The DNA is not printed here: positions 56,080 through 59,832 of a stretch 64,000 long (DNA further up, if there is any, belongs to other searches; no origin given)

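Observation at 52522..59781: Four-gene operon: PSCyt/DUF1549/DUF1553, DUF1501, DUF1501, xylose-isomerase-like TIM barrel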

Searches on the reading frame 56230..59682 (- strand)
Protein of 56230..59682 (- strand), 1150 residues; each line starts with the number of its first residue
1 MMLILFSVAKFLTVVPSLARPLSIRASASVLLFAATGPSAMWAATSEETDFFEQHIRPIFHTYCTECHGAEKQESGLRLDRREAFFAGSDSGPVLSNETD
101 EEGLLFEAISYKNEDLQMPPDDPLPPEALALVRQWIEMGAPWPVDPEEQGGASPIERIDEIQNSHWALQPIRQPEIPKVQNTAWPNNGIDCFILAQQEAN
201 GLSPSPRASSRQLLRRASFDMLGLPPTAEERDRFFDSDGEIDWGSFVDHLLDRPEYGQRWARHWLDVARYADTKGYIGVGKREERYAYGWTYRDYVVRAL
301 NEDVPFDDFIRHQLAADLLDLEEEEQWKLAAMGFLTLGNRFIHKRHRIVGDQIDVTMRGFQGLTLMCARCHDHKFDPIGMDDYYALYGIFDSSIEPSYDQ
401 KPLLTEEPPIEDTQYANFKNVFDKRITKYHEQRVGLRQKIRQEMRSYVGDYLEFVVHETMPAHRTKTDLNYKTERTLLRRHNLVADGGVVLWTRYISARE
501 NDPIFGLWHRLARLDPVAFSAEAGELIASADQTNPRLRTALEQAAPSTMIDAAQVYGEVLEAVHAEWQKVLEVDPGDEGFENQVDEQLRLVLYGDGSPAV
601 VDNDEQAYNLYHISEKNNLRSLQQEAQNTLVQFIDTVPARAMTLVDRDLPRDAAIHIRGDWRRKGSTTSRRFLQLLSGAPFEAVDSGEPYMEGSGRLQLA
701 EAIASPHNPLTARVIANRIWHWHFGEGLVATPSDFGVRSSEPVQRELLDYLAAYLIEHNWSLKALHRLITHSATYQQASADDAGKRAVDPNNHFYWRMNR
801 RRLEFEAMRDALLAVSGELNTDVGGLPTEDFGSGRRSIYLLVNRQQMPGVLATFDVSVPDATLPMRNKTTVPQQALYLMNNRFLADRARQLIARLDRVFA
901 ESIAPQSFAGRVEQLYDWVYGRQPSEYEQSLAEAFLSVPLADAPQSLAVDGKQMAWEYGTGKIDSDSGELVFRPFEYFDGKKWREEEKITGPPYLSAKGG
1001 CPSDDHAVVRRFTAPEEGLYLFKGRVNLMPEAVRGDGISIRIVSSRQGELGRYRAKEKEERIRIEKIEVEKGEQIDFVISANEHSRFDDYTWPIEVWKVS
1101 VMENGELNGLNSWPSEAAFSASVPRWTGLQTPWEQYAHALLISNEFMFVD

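Call 8: search_protein_families(library=pfam, proteins=[window:56230-59682:-])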
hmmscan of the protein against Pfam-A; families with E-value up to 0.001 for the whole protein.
window:56230-59682:- (1150 aa): 3 families
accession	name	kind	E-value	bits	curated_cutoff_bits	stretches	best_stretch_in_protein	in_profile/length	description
PF07587.16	PSD1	-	3.5e-78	262.8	28.5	1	695-936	1-244/244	Protein of unknown function (DUF1553)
PF07583.16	PSCyt2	-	3.2e-67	227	29.8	1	189-392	2-206/209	Protein of unknown function (DUF1549)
PF07635.16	PSCyt1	-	5.9e-15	56.1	22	1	64-122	1-59/59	Planctomycete cytochrome C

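Call 21: search_protein_families(library=ncbifam, proteins=[window:56230-59682:-], max_evalue=0.001)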
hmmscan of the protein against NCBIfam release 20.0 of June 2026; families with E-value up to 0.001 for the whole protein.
window:56230-59682:- (1150 aa): 0 families

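Call 29: search_solved_structures(query=window:56230-59682:-, max_evalue=10, show_alignments=2)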
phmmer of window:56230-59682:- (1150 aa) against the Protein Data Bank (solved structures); distinct sequences matched with E-value up to 10: 0.

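Call 33: find_homologous_proteins(query=window:56230-59682:-, max_evalue=1e-20)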
Query window:56230-59682:- (1150 aa): 7979 proteins with E <= 1e-20 among 8000 candidates; the best 120 are listed.
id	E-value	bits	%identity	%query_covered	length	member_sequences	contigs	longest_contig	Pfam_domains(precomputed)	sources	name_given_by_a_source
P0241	0.0e+0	2283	94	90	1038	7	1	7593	PF07587.17,PF07635.17,PF07583.17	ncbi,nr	ncbi:MAG: PSD1 and planctomycete cytochrome C domain-containing protein, partial [Planctomycetota ba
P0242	0.0e+0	1855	69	100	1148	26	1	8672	PF07587.17,PF07635.17,PF07583.17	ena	-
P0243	0.0e+0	1852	69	100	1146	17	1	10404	PF07587.17,PF07635.17,PF07583.17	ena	-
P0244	0.0e+0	1846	68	100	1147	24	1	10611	PF07587.17,PF07635.17,PF07583.17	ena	-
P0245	0.0e+0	1846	68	100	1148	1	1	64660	PF07587.17,PF07635.17,PF07583.17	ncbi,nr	ncbi:MAG: PSD1 and planctomycete cytochrome C domain-containing protein [Pirellulales bacterium]|nr:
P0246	0.0e+0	1846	70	97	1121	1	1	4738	PF07587.17,PF07635.17,PF07583.17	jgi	-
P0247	0.0e+0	1845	69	100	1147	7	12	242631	PF07587.17,PF07635.17,PF07583.17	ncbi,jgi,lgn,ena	-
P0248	0.0e+0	1828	68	100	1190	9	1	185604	PF07587.17,PF07635.17,PF07583.17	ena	-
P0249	0.0e+0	1672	65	97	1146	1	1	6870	PF07587.17,PF07635.17,PF13442.12,PF07583.17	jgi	jgi:mono/diheme cytochrome c family protein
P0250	0.0e+0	1634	64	96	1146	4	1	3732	PF07587.17,PF07635.17,PF07583.17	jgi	-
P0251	0.0e+0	1634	63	97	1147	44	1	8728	PF07587.17,PF07635.17,PF13442.12,PF07583.17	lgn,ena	-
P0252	0.0e+0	1333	72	67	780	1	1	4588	PF07587.17,PF07635.17,PF07583.17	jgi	jgi:hypothetical protein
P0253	0.0e+0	1101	47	98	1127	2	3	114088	PF07587.17,PF07635.17,PF07583.17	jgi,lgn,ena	-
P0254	0.0e+0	1094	46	98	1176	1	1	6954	PF07587.17,PF07635.17,PF13442.12,PF07583.17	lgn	-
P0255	0.0e+0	1087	47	96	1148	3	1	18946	PF07587.17,PF07635.17,PF07583.17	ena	-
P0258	0.0e+0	1051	45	96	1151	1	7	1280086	PF07587.17,PF07635.17,PF07583.17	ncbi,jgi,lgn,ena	-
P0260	0.0e+0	1020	44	98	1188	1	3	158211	PF07587.17,PF07635.17,PF07583.17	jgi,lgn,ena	-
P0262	4.5e-270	917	42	98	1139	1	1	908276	PF07587.17,PF07635.17,PF07583.17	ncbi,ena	-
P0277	1.6e-247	843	41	98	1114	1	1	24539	PF07587.17,PF07635.17,PF07583.17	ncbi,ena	-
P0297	2.5e-243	829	40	98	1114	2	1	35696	PF07587.17,PF07635.17,PF07583.17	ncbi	-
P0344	5.6e-237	808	41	96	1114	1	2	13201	PF07587.17,PF07635.17,PF07583.17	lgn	-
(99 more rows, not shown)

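Call 34: find_encoding_contigs(protein=P0253, flank=9000, max_places=1)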
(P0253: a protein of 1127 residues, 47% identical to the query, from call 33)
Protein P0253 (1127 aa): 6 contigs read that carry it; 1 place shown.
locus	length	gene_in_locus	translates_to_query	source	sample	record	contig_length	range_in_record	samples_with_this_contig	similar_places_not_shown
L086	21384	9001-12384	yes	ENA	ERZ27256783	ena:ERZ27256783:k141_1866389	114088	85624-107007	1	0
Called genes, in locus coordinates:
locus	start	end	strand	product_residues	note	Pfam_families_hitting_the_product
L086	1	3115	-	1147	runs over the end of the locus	PF00289:Biotin_carb_N, PF02222:ATP-grasp, PF02786:CPSase_L_D2, PF07478:Dala_Dala_lig_C, PF02785:Biotin_carb_C, PF00682:HMGL-like, PF02436:PYC_OADA, PF00364:Biotin_lipoyl, +1 more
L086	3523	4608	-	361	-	PF19783:DUF6268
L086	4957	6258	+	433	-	PF01408:GFO_IDH_MocA, PF19051:GFO_IDH_MocA_C2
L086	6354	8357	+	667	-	PF00514:Arm (faint), PF03130:HEAT_PBS (faint), PF13513:HEAT_EZ (faint), PF13646:HEAT_2, PF02985:HEAT (faint), PF13646:HEAT_2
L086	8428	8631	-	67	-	-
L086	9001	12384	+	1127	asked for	PF07635:PSCyt1, PF07583:PSCyt2, PF07587:PSD1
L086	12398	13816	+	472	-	PF07394:DUF1501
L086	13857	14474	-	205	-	PF07638:Sigma70_ECF (faint), PF04542:Sigma70_r2, PF08281:Sigma70_r4_2, PF04545:Sigma70_r4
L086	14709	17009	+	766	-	PF00069:Pkinase, PF07714:PK_Tyr_Ser-Thr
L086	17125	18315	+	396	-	PF01266:DAO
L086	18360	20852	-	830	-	-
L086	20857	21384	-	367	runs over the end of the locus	PF12799:LRR_4 (faint), PF23598:LRR_14, PF25013:LRR_Zer-1 (faint)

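Call 35: find_encoding_contigs(protein=P0258, flank=9000, max_places=1)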
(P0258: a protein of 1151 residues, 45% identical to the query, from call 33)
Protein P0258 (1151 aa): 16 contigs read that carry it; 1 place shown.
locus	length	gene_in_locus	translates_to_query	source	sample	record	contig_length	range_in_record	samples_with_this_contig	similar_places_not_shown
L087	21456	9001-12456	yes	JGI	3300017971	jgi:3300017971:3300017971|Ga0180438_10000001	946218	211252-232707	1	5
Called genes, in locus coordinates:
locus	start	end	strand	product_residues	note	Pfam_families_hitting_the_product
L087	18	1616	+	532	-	PF07607:DUF1570 (faint)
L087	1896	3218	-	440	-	PF00884:Sulfatase, PF01663:Phosphodiest (faint), PF16347:SGSH_C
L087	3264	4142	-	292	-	PF00135:COesterase (weak), PF20434:BD-FAE, PF07859:Abhydrolase_3, PF00326:Peptidase_S9, PF01738:DLH (weak)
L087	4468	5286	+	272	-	PF13489:Methyltransf_23, PF07021:MetW (weak), PF13847:Methyltransf_31 (weak), PF08241:Methyltransf_11, PF08242:Methyltransf_12, PF13649:Methyltransf_25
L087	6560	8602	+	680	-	PF00884:Sulfatase, PF01663:Phosphodiest, PF13432:TPR_16 (faint), PF16347:SGSH_C, PF23914:TPR_CcmH_CycH (faint), PF07719:TPR_2 (faint), PF13181:TPR_8 (faint), PF21033:RMD1-3 (weak), +6 more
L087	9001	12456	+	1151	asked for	PF07635:PSCyt1, PF07583:PSCyt2, PF07587:PSD1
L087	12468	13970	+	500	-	PF07394:DUF1501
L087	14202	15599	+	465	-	PF03983:SHD1 (weak)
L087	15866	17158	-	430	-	PF07642:BBP2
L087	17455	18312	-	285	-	PF00520:Ion_trans, PF07885:Ion_trans_2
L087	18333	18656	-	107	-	PF05016:ParE_toxin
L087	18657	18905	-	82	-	-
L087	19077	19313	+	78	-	PF09720:Unstab_antitox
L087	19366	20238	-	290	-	PF19420:DDAH_eukar, PF02274:ADI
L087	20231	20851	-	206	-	PF00857:Isochorismatase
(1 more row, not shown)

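Call 36: find_encoding_contigs(protein=P0260, flank=9000, max_places=1)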
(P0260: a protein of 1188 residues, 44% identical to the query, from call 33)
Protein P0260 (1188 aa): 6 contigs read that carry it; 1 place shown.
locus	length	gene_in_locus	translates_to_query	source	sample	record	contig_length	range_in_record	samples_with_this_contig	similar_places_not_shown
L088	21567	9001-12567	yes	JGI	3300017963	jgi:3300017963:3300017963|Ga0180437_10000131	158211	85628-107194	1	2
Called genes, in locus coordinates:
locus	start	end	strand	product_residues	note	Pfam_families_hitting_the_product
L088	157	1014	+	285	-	-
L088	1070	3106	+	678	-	PF13424:TPR_12 (faint), PF13181:TPR_8 (faint), PF13428:TPR_14 (faint), PF00515:TPR_1 (faint), PF07719:TPR_2 (faint), PF25058:ARM_TT21 (faint)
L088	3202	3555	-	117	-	PF01791:DeoC (weak)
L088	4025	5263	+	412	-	PF01839:FG-GAP (faint), PF13517:FG-GAP_3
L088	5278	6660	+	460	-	PF04734:Ceramidase_alk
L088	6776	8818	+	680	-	PF00884:Sulfatase, PF01663:Phosphodiest, PF13428:TPR_14 (faint), PF16347:SGSH_C, PF07719:TPR_2 (faint), PF13424:TPR_12 (weak), PF13432:TPR_16 (weak), PF14559:TPR_19 (weak), +4 more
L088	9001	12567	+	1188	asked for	PF07635:PSCyt1, PF07583:PSCyt2, PF07587:PSD1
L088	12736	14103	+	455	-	PF07394:DUF1501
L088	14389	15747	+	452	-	-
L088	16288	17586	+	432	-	PF03349:Toluene_X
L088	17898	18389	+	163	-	PF03264:Cytochrom_NNT, PF22113:Mtrc-MtrF_II-IV_dom (faint)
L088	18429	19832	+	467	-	PF02335:Cytochrom_C552, PF14522:Cytochrome_C7 (faint)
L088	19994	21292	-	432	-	PF07642:BBP2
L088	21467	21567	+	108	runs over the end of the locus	-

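Call 37: find_encoding_contigs(protein=P0262, flank=9000, max_places=1)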
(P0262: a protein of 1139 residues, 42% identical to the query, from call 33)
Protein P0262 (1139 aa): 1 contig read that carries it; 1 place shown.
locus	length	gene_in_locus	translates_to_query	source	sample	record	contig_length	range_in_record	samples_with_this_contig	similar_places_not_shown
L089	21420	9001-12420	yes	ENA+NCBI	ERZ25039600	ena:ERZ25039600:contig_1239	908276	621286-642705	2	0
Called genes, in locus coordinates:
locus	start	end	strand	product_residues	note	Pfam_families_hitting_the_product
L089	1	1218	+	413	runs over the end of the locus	PF01979:Amidohydro_1, PF07969:Amidohydro_3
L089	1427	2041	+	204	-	PF05685:Uma2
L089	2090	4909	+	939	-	PF00404:Dockerin_1 (faint)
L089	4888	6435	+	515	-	PF22612:GH113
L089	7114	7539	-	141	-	PF05154:TM2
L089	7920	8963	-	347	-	PF01261:AP_endonuc_2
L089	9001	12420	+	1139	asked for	PF07635:PSCyt1, PF07583:PSCyt2, PF07587:PSD1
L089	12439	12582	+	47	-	-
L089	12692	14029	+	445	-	PF07394:DUF1501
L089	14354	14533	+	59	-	-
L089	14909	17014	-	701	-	PF08014:MATCAP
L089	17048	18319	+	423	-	PF19293:CdaA_N, PF02457:DAC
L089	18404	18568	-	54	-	-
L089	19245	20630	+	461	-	PF05872:HerA_C (faint)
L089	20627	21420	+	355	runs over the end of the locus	-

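Call 59: predict_structure(alignment_id=A3)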
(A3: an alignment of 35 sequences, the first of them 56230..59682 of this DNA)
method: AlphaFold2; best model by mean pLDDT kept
length: 1150 residues; sequences in the alignment: 35
mean_pLDDT: 81.5   pTM: 0.77
mean pLDDT of the five models: 81.5, 81.0, 78.2, 77.3, 76.4
residues with pLDDT >= 90: 494; 70-90: 433; 50-70: 126; < 50: 97
segments of 3 or more residues with pLDDT < 50: 1-25, 33-40, 147-149, 270-285, 368-374, 482-484, 840-872
pLDDT, mean of each block of 10 residues (from residue 1): 31 36 48 46 76 89 76 68 75 64 69 59 80 86 63 75 87 94 95 96 92 91 87 70 89 92 70 32 54 90 97 95 92 75 72 85 63 57 92 88 87 88 94 94 95 92 83 87 67 92 94 93 93 95 95 97 96 91 95 93 85 89 83 78 89 79 82 82 79 95 93 94 87 72 93 97 97 93 90 86 81 90 67 66 41 35 34 61 86 90 73 92 91 88 71 91 82 89 77 88 92 95 88 76 92 84 90 95 85 93 88 91 82 92 86
secondary structure, 60 per line:
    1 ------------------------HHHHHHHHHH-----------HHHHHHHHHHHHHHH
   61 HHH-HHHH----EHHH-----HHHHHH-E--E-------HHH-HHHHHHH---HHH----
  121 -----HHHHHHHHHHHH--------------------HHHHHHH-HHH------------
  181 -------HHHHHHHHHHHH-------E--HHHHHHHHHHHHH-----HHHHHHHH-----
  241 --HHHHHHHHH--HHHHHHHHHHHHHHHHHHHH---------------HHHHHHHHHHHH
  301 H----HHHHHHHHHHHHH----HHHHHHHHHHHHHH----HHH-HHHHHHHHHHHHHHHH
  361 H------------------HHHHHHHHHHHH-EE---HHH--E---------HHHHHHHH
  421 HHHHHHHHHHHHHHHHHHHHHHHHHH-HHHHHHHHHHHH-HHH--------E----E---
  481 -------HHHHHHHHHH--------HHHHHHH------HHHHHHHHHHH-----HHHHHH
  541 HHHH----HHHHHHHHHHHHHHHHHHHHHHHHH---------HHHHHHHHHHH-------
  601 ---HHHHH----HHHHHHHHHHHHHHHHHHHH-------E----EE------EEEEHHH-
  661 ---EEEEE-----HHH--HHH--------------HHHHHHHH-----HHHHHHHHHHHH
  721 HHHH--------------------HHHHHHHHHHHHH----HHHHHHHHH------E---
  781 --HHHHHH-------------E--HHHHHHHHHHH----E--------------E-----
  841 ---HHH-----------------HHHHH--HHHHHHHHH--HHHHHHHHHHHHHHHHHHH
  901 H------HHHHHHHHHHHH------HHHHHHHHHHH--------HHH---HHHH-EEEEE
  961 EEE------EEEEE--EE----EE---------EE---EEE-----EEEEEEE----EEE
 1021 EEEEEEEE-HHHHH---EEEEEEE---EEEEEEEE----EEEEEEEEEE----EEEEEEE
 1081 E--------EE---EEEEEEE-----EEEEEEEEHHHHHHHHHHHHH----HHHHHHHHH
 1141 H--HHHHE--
elements in order (helices of 4 or more, strands of 3 or more residues): H25-34 H46-63 H65-68 H82-87 H104-110 H126-137 H158-164 H188-199 H210-222 H228-235 H243-251 H254-273 H289-301 H306-318 H323-336 H345-361 H380-391 H413-446 H448-459 H488-497 H506-512 H519-529 H535-544 H549-573 H583-593 H604-608 H613-632 E653-656 E664-668 H696-703 H709-724 H745-757 H762-770 H783-788 H805-815 H864-868 H871-879 H882-901 H908-919 H926-936 H951-954 E956-963 E970-974 E999-1001 E1007-1013 E1018-1028 H1030-1034 E1038-1044 E1048-1055 E1060-1069 E1074-1081 E1095-1101 E1107-1114 H1115-1127 H1132-1141 H1144-1147
